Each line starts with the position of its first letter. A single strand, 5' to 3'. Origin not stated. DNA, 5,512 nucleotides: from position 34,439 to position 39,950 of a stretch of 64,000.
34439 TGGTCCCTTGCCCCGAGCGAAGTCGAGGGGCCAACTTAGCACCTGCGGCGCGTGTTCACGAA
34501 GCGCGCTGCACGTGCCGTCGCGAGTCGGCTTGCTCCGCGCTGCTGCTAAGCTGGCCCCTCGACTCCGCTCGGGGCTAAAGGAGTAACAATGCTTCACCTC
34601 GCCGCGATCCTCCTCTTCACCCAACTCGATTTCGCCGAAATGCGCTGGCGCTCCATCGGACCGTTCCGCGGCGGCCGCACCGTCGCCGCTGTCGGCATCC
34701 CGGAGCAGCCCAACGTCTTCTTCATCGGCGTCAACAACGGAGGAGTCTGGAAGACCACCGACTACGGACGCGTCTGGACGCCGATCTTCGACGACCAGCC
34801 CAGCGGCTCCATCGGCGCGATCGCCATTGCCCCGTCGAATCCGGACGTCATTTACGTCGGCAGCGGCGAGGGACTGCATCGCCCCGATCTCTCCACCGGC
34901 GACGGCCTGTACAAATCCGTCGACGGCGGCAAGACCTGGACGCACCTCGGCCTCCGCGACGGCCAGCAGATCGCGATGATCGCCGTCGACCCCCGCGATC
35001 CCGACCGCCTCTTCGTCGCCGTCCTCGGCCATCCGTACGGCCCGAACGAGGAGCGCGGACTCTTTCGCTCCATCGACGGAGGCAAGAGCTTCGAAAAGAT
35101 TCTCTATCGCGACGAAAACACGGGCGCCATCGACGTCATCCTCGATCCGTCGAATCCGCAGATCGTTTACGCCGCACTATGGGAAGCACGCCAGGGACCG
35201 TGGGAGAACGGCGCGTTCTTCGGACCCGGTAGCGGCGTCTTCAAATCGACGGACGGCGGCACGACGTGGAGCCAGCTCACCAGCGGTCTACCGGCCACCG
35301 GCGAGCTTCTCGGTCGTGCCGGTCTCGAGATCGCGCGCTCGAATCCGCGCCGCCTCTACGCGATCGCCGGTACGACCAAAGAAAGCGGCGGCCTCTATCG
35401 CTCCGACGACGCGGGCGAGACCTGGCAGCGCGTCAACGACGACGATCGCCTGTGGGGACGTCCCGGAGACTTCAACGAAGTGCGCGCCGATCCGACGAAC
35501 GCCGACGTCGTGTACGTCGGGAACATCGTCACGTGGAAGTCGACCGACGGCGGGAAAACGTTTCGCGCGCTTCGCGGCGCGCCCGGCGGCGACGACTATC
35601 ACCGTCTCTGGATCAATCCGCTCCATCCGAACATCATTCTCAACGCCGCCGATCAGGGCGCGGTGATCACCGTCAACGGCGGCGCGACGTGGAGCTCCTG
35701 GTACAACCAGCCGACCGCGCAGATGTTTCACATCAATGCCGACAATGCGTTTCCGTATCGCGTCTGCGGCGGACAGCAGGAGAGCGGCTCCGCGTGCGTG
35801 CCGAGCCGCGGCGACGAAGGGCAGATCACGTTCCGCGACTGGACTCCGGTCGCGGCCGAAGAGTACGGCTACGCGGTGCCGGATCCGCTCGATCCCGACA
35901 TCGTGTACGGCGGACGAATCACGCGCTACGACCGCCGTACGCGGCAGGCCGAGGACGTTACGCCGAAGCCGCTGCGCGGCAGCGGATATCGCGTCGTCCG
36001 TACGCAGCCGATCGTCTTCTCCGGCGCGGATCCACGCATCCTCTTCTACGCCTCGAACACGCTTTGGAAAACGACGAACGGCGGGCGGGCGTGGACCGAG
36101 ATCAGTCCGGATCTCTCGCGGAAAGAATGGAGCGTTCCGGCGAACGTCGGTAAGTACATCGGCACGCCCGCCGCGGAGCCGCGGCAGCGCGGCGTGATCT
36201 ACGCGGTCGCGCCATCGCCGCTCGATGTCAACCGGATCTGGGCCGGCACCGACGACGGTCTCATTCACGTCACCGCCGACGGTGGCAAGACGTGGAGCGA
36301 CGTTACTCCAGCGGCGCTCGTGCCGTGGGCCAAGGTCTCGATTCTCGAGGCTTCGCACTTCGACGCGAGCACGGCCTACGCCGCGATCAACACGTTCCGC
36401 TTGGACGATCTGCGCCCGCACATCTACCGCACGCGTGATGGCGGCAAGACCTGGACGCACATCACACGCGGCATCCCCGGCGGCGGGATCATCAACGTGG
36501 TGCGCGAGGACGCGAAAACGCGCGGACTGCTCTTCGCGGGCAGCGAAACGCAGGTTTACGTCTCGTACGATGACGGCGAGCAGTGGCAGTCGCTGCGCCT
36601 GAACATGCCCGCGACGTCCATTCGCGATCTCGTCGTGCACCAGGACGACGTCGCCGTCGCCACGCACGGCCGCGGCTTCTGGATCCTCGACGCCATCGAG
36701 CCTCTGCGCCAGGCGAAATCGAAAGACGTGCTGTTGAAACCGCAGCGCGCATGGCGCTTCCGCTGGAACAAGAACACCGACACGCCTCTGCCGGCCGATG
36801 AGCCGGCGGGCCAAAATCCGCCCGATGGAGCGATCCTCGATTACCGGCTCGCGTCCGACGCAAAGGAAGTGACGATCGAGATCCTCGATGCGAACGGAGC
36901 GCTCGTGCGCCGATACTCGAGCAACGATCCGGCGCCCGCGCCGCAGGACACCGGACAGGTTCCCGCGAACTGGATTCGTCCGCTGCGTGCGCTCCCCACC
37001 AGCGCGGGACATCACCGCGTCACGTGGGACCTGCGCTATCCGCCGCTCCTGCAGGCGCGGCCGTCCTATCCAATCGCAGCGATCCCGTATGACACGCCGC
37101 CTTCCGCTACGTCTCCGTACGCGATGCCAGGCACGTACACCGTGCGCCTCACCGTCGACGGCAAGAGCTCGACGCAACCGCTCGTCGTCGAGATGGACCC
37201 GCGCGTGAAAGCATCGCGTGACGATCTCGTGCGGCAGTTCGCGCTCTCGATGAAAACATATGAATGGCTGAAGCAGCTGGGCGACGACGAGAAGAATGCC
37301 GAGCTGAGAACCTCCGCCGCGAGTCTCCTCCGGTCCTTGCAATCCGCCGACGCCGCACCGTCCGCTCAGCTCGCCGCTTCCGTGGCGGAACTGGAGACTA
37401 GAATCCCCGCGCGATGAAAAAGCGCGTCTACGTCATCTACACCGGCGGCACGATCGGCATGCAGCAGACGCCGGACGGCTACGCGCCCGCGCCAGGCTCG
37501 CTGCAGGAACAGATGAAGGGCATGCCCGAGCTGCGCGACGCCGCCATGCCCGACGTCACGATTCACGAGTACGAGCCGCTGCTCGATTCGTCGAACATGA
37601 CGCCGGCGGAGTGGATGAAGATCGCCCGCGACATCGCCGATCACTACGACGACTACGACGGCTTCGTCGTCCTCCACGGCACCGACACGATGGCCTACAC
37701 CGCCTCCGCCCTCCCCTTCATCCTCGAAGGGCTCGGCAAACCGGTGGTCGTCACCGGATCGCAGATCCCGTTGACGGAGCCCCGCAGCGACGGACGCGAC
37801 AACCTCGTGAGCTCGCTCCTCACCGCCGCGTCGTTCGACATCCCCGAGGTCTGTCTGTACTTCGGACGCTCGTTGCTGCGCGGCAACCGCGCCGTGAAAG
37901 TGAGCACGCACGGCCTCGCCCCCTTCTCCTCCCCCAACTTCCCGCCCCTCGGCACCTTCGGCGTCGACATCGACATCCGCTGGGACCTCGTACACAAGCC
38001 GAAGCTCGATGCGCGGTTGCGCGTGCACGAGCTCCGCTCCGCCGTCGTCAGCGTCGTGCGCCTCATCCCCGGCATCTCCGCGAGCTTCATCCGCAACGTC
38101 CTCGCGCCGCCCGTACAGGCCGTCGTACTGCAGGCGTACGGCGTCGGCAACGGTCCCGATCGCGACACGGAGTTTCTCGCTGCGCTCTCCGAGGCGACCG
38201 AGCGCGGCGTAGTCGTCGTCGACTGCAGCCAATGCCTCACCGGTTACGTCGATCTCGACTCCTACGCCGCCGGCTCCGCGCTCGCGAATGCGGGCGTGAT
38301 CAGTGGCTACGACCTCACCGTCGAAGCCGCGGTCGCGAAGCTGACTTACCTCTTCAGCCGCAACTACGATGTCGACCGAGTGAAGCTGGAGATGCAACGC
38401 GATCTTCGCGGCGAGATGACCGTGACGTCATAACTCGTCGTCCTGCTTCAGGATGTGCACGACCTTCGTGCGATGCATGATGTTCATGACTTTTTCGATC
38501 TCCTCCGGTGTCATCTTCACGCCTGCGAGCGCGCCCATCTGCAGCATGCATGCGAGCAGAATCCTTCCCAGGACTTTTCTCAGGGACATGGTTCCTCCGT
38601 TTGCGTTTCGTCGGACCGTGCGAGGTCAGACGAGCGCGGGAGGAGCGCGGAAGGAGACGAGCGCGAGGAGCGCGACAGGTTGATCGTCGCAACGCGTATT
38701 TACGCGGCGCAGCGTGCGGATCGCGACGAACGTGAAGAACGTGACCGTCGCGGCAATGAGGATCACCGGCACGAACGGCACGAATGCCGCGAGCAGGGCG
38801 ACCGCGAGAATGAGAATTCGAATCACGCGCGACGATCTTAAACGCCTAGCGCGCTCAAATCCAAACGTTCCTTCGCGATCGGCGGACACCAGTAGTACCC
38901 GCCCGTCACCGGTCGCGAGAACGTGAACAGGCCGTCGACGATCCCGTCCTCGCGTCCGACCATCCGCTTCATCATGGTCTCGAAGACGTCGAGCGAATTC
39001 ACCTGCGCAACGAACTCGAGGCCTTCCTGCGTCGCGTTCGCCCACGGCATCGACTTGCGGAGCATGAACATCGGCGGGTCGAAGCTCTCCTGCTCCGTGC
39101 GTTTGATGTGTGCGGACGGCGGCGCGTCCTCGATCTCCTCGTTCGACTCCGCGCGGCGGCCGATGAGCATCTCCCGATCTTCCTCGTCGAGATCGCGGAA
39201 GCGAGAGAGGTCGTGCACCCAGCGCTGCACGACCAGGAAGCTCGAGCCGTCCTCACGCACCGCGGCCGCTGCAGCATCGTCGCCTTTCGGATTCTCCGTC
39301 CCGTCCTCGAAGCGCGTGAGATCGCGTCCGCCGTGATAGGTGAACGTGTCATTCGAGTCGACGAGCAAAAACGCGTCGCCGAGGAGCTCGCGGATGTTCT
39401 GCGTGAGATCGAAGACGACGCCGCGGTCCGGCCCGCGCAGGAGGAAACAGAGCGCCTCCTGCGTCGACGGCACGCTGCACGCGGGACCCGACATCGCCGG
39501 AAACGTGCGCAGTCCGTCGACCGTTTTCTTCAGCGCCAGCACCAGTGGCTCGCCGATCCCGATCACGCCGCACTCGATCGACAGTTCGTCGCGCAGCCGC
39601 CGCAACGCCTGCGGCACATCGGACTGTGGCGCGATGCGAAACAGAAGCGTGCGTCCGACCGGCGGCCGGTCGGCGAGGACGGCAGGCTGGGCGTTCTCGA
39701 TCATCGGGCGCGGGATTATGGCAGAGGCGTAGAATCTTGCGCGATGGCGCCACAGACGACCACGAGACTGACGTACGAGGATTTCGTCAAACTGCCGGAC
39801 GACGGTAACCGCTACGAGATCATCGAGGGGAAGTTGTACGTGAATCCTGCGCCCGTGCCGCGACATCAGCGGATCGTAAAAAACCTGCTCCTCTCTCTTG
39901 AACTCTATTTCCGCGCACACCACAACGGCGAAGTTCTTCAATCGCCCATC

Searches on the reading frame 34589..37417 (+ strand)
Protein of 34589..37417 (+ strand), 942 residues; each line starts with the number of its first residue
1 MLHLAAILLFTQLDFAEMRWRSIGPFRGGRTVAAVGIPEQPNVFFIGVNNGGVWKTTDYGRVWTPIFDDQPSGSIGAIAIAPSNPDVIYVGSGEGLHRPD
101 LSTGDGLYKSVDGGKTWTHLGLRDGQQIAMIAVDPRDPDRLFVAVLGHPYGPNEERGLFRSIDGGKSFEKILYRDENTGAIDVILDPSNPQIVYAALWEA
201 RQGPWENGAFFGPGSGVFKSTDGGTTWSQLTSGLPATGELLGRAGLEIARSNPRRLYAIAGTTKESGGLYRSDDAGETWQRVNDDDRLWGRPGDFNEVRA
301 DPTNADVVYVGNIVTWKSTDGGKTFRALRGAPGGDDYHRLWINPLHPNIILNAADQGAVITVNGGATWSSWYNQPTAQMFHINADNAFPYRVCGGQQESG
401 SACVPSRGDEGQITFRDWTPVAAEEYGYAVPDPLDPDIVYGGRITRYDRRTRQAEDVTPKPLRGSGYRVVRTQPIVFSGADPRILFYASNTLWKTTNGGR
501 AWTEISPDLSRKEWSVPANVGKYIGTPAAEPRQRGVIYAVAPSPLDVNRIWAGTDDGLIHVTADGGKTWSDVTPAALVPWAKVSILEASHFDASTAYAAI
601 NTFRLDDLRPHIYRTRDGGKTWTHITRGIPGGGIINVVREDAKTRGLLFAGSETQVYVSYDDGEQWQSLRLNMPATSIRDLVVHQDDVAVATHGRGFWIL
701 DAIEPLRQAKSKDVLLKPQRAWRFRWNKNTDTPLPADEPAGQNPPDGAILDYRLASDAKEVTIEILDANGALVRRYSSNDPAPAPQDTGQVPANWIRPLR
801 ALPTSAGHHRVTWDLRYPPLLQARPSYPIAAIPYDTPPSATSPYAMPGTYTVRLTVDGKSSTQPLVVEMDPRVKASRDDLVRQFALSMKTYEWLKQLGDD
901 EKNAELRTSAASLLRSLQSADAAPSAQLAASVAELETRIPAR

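Call 13: search_protein_families(library=pfam, proteins=[window:34589-37417:+], max_evalue=0.01)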
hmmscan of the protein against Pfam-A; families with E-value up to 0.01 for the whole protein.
window:34589-37417:+ (942 aa): 6 families
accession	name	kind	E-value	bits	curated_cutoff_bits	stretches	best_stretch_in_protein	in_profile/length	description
PF15902.12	Sortilin-Vps10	-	1.2e-30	107.2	33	4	611-687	2-79/446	Sortilin, neurotensin receptor 3,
PF02012.26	BNR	-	8.6e-12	43.6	27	0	270-281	1-12/12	BNR/Asp-box repeat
PF14870.12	PSII_BNR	-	2e-07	31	27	1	207-328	30-140/303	Photosynthesis system II assembly factor YCF48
PF13088.12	BNR_2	-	5.5e-07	29.6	31.4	0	473-626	53-202/277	BNR repeat-like domain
PF15899.11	BNR_6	-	8.7e-05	22.7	27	0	107-120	1-14/14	BNR-Asp box repeat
PF13860.13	FlgD_ig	-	0.0001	22.7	27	1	750-780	14-44/79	FlgD Ig-like domain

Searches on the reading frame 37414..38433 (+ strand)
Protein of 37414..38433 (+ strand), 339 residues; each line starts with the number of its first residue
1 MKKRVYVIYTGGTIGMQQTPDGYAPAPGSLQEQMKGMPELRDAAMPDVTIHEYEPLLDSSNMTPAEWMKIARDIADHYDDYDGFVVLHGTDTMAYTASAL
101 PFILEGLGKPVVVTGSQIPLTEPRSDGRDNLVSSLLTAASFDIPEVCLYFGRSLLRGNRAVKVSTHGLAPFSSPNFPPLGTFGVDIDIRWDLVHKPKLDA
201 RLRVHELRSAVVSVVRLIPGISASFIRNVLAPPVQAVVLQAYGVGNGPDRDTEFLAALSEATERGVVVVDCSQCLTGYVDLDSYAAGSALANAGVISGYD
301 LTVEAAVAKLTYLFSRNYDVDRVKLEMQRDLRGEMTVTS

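Call 13: search_protein_families(library=pfam, proteins=[window:37414-38433:+], max_evalue=0.01)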
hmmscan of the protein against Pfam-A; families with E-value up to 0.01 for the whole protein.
window:37414-38433:+ (339 aa): 2 families
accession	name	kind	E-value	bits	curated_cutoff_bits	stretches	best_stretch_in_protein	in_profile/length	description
PF00710.25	Asparaginase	-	2e-63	213.8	22.5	1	4-192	1-191/193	Asparaginase, N-terminal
PF17763.6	Asparaginase_C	-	1.3e-30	106.2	34.6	1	212-324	2-111/114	Glutaminase/Asparaginase C-terminal domain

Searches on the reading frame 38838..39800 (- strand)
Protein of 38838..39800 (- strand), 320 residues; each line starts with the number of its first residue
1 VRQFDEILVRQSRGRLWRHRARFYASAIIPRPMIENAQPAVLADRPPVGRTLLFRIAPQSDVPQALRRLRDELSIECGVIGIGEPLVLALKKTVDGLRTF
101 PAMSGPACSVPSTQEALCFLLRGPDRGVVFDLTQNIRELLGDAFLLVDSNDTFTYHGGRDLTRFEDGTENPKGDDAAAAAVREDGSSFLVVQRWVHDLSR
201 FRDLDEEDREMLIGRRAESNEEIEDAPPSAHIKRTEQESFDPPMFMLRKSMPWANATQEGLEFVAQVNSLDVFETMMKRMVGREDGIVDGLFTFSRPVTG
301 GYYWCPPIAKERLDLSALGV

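Call 13: search_protein_families(library=pfam, proteins=[window:38838-39800:-], max_evalue=0.01)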
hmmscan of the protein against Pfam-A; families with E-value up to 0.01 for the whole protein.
window:38838-39800:- (320 aa): 1 family
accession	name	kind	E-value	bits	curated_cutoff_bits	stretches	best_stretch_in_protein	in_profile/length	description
PF20628.3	Dyp_perox_C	-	2.4e-29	102.7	20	1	159-309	3-165/166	Dyp-type peroxidase, C-terminal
